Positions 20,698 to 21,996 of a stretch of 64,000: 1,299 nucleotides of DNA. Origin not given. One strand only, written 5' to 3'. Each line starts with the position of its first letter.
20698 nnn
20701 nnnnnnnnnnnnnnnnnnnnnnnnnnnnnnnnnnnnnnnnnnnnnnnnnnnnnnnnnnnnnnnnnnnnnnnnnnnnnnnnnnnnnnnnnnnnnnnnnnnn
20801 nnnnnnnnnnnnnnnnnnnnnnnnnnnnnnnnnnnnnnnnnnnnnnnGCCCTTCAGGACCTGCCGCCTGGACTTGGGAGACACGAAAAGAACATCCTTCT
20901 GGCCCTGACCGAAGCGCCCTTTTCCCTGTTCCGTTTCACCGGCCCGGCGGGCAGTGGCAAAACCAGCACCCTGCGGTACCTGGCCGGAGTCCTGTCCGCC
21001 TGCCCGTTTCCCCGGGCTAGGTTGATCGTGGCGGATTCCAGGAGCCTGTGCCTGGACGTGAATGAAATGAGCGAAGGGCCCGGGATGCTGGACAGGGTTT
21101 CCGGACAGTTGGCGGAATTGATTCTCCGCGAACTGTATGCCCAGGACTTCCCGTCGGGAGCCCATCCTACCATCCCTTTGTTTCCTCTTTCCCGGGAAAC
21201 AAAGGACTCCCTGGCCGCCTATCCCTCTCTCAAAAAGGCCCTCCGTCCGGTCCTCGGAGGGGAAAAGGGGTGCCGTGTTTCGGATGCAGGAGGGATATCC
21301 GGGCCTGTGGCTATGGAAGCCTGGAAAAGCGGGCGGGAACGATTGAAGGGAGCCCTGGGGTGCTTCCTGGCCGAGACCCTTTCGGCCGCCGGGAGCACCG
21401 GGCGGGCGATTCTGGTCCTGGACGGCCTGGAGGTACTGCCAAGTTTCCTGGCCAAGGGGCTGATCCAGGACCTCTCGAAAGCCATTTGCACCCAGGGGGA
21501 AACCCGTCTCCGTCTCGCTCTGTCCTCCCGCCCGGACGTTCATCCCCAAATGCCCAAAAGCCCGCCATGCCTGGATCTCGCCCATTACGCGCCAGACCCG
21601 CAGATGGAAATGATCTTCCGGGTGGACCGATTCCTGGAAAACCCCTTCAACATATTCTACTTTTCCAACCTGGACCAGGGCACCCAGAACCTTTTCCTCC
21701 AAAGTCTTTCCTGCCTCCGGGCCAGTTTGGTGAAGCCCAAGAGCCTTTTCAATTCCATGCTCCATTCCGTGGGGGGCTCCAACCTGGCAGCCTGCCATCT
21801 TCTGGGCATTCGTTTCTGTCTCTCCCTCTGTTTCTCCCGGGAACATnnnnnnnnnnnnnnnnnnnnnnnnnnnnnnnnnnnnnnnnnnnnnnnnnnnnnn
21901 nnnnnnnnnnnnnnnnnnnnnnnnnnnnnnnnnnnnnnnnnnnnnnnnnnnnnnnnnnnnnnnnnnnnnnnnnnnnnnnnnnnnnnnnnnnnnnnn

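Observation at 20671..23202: Orphan 843-aa P-loop NTPase with NACHT-like 'SSRP' motif and no recognisable effector or sensor domain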

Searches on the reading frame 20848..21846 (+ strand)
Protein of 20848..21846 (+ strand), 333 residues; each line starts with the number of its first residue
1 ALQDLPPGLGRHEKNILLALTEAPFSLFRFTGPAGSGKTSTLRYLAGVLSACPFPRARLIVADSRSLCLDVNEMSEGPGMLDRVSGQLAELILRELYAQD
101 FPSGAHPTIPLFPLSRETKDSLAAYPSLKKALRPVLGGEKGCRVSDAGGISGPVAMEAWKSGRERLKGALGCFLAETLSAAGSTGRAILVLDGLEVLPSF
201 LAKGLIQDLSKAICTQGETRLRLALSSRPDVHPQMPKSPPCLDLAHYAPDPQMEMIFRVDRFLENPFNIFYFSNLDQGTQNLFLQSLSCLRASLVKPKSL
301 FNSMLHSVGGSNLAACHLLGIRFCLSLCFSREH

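Call 92: search_solved_structures(query=A6, max_evalue=1, show_alignments=0)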
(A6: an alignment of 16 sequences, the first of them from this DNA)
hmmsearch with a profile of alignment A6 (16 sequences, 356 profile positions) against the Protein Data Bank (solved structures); distinct sequences matched with E-value up to 1: 326 (the best 60 are shown).
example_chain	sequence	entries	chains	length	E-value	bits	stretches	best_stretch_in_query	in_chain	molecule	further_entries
6i27_A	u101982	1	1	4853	2.5e-08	36.7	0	33-59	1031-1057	Midasin,Midasin,Midasin,Midasin,Midasin,Midasin,Midasin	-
6i26_A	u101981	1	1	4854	2.5e-08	36.7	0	33-59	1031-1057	Midasin,Midasin,Midasin,Midasin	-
6hyp_A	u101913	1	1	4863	2.5e-08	36.7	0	33-59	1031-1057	Midasin,Midasin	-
5jcs_s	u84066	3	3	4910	2.6e-08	36.7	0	33-59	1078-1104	Midasin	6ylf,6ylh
6c2u_A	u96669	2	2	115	1.4e-05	27.7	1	30-59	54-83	phosphate-loop protein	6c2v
9oe1_A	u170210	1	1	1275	1.5e-05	27.6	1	32-55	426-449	ATP-binding cassette, sub-family B (MDR/TAP), member 4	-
9ody_A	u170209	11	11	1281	1.5e-05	27.6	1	32-55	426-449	ATP-binding cassette, sub-family B (MDR/TAP), member 4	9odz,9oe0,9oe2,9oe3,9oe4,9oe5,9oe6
5fl3_A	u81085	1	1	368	1.9e-05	27.2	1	21-62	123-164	PILI RETRACTION PROTEIN PILT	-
9nfi_A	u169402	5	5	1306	3.3e-05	26.5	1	30-56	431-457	Permeability Glycoprotein (P-gp)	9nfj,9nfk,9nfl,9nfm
2qby_A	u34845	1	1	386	3.9e-05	26.2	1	193-246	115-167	Cell division control protein 6 homolog 1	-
9wfu_A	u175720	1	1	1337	4.4e-05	26.1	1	34-53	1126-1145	ABC transporter D family member 1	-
9wfg_A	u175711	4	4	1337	4.4e-05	26.1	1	34-53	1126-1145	ABC transporter D family member 1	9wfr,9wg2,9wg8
6j17_A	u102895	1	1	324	0.00011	24.8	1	16-76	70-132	ESX-3 secretion system protein EccC3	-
3jvu_A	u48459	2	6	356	0.00012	24.6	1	23-60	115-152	Twitching mobility protein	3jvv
5zfq_A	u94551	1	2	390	0.00014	24.4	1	24-59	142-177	Twitching motility pilus retraction protein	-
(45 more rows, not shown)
